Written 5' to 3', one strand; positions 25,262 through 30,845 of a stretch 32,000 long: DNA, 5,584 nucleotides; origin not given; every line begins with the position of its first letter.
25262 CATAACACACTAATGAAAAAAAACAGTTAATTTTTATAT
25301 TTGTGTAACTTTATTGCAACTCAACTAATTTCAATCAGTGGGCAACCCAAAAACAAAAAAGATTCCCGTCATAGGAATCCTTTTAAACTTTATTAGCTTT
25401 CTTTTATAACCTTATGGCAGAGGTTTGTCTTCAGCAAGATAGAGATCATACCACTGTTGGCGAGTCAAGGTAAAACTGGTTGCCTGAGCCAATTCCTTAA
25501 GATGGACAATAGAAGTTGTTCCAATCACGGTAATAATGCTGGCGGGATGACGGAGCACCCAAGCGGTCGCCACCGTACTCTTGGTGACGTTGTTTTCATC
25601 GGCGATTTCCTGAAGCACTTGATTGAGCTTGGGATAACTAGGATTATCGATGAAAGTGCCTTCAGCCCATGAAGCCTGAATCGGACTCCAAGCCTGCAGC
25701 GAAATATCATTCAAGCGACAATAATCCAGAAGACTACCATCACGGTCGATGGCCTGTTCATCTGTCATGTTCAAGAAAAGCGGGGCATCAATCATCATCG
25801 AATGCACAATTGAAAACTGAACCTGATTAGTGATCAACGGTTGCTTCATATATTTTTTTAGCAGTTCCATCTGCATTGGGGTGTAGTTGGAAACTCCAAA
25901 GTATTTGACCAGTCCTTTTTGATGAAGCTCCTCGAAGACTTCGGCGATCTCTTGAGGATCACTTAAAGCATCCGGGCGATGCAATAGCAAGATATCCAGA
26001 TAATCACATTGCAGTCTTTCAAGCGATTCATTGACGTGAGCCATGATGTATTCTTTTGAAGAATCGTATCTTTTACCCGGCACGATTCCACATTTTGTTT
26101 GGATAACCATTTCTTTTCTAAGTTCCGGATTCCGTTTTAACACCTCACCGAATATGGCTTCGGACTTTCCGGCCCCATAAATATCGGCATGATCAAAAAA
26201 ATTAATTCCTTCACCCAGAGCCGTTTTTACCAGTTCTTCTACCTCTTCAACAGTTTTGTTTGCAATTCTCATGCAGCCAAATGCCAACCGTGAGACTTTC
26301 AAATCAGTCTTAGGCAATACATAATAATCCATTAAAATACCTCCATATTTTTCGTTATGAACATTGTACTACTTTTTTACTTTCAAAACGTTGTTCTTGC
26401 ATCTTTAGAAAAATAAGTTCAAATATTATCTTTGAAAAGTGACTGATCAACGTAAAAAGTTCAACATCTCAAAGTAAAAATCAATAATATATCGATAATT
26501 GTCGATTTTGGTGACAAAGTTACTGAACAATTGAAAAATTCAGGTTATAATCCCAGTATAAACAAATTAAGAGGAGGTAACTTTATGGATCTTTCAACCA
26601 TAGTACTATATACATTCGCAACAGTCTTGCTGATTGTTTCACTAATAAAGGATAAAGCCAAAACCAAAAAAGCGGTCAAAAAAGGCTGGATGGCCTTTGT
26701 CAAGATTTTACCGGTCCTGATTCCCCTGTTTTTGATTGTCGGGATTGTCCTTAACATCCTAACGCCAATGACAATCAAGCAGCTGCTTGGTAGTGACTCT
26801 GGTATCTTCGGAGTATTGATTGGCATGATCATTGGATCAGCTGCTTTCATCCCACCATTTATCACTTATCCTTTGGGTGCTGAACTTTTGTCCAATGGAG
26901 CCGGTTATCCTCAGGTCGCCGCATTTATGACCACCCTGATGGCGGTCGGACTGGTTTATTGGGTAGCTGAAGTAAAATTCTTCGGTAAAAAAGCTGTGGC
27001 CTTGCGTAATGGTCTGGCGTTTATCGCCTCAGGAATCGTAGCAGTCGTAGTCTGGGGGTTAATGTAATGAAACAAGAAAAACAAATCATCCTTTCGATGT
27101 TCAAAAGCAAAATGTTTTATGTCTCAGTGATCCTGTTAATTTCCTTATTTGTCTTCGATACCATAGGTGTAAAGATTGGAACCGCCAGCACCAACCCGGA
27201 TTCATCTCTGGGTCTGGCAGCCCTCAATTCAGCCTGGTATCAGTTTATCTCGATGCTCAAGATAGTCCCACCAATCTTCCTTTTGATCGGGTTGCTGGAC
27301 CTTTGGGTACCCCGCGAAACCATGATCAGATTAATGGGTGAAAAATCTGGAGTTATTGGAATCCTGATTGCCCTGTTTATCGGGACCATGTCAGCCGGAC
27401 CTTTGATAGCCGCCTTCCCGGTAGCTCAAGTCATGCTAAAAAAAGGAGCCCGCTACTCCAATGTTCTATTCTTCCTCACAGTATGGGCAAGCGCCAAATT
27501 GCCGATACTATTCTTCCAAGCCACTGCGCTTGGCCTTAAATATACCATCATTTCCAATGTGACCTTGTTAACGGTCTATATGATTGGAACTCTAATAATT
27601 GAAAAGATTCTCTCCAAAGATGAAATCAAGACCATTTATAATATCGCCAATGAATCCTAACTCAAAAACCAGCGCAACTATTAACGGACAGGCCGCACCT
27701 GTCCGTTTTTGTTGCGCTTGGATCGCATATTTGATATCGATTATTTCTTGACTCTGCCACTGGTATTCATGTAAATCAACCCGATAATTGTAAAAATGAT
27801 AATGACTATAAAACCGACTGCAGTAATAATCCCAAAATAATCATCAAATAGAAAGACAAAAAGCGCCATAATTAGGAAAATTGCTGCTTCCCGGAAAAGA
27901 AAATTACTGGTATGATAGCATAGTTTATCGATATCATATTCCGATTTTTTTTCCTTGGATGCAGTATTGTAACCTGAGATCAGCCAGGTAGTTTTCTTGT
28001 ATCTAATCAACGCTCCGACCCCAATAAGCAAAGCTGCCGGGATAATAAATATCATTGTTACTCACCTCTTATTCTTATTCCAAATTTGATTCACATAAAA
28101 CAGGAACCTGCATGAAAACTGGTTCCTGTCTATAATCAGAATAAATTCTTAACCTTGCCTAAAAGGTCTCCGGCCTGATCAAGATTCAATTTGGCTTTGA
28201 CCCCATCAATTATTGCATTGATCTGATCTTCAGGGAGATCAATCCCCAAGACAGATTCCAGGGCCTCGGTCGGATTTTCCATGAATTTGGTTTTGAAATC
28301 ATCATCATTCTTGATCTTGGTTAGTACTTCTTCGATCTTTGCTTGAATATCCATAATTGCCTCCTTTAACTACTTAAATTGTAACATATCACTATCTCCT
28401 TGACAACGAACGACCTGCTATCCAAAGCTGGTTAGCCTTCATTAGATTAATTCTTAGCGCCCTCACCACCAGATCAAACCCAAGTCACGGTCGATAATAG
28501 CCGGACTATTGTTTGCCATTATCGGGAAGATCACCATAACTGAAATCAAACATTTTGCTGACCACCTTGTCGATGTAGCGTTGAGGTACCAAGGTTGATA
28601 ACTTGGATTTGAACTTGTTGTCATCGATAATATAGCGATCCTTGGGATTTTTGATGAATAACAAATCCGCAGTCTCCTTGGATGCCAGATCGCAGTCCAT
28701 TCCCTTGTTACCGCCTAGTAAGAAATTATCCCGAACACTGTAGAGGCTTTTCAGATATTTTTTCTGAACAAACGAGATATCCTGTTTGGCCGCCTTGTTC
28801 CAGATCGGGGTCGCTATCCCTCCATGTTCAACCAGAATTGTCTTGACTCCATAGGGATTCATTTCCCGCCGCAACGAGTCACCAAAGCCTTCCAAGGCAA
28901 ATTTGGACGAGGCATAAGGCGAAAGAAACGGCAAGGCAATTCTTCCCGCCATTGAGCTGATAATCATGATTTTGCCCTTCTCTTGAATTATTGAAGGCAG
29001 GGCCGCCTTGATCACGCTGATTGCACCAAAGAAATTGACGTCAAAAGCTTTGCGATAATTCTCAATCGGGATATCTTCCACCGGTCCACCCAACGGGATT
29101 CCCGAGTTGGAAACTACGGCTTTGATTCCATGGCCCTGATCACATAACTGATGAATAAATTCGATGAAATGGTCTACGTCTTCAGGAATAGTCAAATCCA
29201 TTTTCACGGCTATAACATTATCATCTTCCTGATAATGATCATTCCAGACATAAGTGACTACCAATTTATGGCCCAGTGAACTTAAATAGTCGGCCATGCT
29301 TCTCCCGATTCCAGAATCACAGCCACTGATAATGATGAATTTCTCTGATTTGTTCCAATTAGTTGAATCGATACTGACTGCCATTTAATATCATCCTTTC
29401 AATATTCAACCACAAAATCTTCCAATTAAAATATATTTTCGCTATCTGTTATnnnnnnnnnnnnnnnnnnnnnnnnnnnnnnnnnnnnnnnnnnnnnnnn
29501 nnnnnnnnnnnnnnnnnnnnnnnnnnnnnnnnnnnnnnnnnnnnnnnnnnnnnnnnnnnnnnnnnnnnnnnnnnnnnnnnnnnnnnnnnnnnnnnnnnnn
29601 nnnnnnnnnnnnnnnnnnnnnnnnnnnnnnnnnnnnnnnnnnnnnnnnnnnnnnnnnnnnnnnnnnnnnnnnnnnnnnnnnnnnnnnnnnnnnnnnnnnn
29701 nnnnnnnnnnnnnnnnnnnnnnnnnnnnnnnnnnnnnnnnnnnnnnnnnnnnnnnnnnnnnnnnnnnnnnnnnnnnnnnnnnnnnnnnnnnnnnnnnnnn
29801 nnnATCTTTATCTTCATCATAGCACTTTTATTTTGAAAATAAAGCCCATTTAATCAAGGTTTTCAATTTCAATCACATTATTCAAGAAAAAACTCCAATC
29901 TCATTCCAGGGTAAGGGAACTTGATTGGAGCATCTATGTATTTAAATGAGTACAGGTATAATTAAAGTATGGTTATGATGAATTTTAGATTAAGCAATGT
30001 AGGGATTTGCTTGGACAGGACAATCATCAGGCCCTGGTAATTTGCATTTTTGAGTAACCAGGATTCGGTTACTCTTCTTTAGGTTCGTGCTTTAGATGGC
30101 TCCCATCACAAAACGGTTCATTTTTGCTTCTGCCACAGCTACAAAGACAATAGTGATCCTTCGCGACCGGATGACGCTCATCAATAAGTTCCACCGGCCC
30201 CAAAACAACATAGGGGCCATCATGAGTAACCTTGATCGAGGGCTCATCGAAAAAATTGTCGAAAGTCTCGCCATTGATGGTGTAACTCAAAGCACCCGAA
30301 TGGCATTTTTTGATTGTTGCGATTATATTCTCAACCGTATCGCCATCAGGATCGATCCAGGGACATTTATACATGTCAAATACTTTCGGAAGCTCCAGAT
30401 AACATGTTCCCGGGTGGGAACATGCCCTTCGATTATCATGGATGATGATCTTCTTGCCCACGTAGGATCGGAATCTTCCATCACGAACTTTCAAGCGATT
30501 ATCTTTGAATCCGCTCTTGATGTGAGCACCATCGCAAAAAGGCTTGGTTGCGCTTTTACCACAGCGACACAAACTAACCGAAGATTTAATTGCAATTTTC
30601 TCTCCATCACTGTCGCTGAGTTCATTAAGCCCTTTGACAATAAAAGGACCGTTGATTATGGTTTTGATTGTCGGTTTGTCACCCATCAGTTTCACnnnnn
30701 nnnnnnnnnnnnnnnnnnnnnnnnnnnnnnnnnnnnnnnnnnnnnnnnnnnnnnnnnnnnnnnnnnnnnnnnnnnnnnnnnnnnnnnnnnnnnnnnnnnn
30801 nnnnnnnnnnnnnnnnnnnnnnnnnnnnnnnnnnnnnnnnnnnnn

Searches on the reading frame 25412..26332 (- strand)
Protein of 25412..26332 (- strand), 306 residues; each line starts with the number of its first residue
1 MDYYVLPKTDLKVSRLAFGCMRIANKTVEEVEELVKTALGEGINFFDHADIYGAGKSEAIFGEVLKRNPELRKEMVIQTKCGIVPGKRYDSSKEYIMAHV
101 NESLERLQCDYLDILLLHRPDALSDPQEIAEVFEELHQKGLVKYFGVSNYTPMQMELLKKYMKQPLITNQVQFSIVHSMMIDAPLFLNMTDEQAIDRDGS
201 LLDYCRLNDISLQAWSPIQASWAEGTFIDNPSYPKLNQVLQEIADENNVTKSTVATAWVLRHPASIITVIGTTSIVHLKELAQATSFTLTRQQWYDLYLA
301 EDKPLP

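Call 10: search_protein_families(library=pfam, proteins=[window:25412-26332:-], max_evalue=0.001)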
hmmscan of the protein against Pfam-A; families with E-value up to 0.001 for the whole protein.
window:25412-26332:- (306 aa): 1 family
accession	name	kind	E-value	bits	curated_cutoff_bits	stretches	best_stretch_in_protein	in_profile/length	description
PF00248.27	Aldo_ket_red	-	1.7e-62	211.6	24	1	15-295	1-284/291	Aldo/keto reductase family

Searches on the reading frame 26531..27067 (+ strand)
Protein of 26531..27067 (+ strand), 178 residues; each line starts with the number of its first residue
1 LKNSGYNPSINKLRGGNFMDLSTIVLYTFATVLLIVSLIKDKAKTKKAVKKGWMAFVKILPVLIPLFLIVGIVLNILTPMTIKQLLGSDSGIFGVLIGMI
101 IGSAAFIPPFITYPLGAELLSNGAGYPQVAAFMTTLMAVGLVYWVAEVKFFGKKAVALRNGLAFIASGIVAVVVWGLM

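Call 10: search_protein_families(library=pfam, proteins=[window:26531-27067:+], max_evalue=0.001)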
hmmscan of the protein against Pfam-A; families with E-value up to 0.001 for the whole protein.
window:26531-27067:+ (178 aa): 1 family
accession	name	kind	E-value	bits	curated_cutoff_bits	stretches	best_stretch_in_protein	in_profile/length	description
PF03773.19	ArsP_1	-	1.4e-05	24.9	32.3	1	55-173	12-130/294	Predicted permease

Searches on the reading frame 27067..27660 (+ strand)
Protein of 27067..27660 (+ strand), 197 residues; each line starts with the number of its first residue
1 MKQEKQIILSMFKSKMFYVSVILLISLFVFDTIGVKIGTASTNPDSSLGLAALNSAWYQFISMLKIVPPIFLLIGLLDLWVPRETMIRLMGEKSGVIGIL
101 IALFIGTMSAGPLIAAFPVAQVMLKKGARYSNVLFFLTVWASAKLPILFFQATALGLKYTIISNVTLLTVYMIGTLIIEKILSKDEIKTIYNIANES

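Call 10: search_protein_families(library=pfam, proteins=[window:27067-27660:+], max_evalue=0.001)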
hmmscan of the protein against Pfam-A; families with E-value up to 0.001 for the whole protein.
window:27067-27660:+ (197 aa): 1 family
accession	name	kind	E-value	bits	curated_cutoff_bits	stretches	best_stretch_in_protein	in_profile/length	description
PF03773.19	ArsP_1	-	9.9e-09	35.2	32.3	1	57-187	10-140/294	Predicted permease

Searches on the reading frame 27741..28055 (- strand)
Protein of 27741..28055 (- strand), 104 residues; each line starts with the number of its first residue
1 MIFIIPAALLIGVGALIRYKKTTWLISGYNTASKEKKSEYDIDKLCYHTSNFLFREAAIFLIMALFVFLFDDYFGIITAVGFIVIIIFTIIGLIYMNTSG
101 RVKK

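Call 95: search_protein_families(library=pfam, proteins=[window:27741-28055:-], max_evalue=0.001)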
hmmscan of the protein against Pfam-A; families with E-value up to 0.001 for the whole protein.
window:27741-28055:- (104 aa): 1 family
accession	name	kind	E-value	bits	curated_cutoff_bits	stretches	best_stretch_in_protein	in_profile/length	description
PF12650.12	DUF3784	-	7.6e-21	74.6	28.1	1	5-98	2-92/94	Domain of unknown function (DUF3784)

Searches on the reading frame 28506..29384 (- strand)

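Call 10: search_protein_families(library=pfam, proteins=[window:28506-29384:-], max_evalue=0.001)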
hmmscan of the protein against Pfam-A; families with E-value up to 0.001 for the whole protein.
window:28506-29384:- (292 aa): 4 families
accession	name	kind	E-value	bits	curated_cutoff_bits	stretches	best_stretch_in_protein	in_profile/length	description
PF00106.31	adh_short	-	1.7e-35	122.7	26.6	1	15-201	1-193/195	short chain dehydrogenase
PF13561.12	adh_short_C2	-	4.2e-25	89.1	27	1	23-201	5-187/236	Enoyl-(Acyl carrier protein) reductase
PF08659.16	KR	-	3.2e-05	24.4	22.6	1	18-174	4-166/180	KR domain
PF08643.16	DUF1776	-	3.8e-05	23.7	25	1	100-190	106-199/294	Fungal family of unknown function (DUF1776)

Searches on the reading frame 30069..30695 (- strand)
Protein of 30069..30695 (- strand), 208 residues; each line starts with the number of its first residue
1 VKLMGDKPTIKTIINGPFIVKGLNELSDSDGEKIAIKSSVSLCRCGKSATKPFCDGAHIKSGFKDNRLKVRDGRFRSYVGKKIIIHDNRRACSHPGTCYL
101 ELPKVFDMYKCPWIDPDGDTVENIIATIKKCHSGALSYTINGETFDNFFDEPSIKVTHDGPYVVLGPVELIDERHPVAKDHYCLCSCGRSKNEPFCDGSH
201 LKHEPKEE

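Call 95: search_protein_families(library=pfam, proteins=[window:30069-30695:-], max_evalue=0.001)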
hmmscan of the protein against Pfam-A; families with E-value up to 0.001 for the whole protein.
window:30069-30695:- (208 aa): 2 families
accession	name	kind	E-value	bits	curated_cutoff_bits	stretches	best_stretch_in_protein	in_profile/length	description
PF09360.15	zf-CDGSH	-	4.1e-33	113.8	29.5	2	15-58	1-47/48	Iron-binding zinc finger CDGSH type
PF06902.16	Fer4_19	-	1e-19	70.8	24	1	78-139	1-62/64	Divergent 4Fe-4S mono-cluster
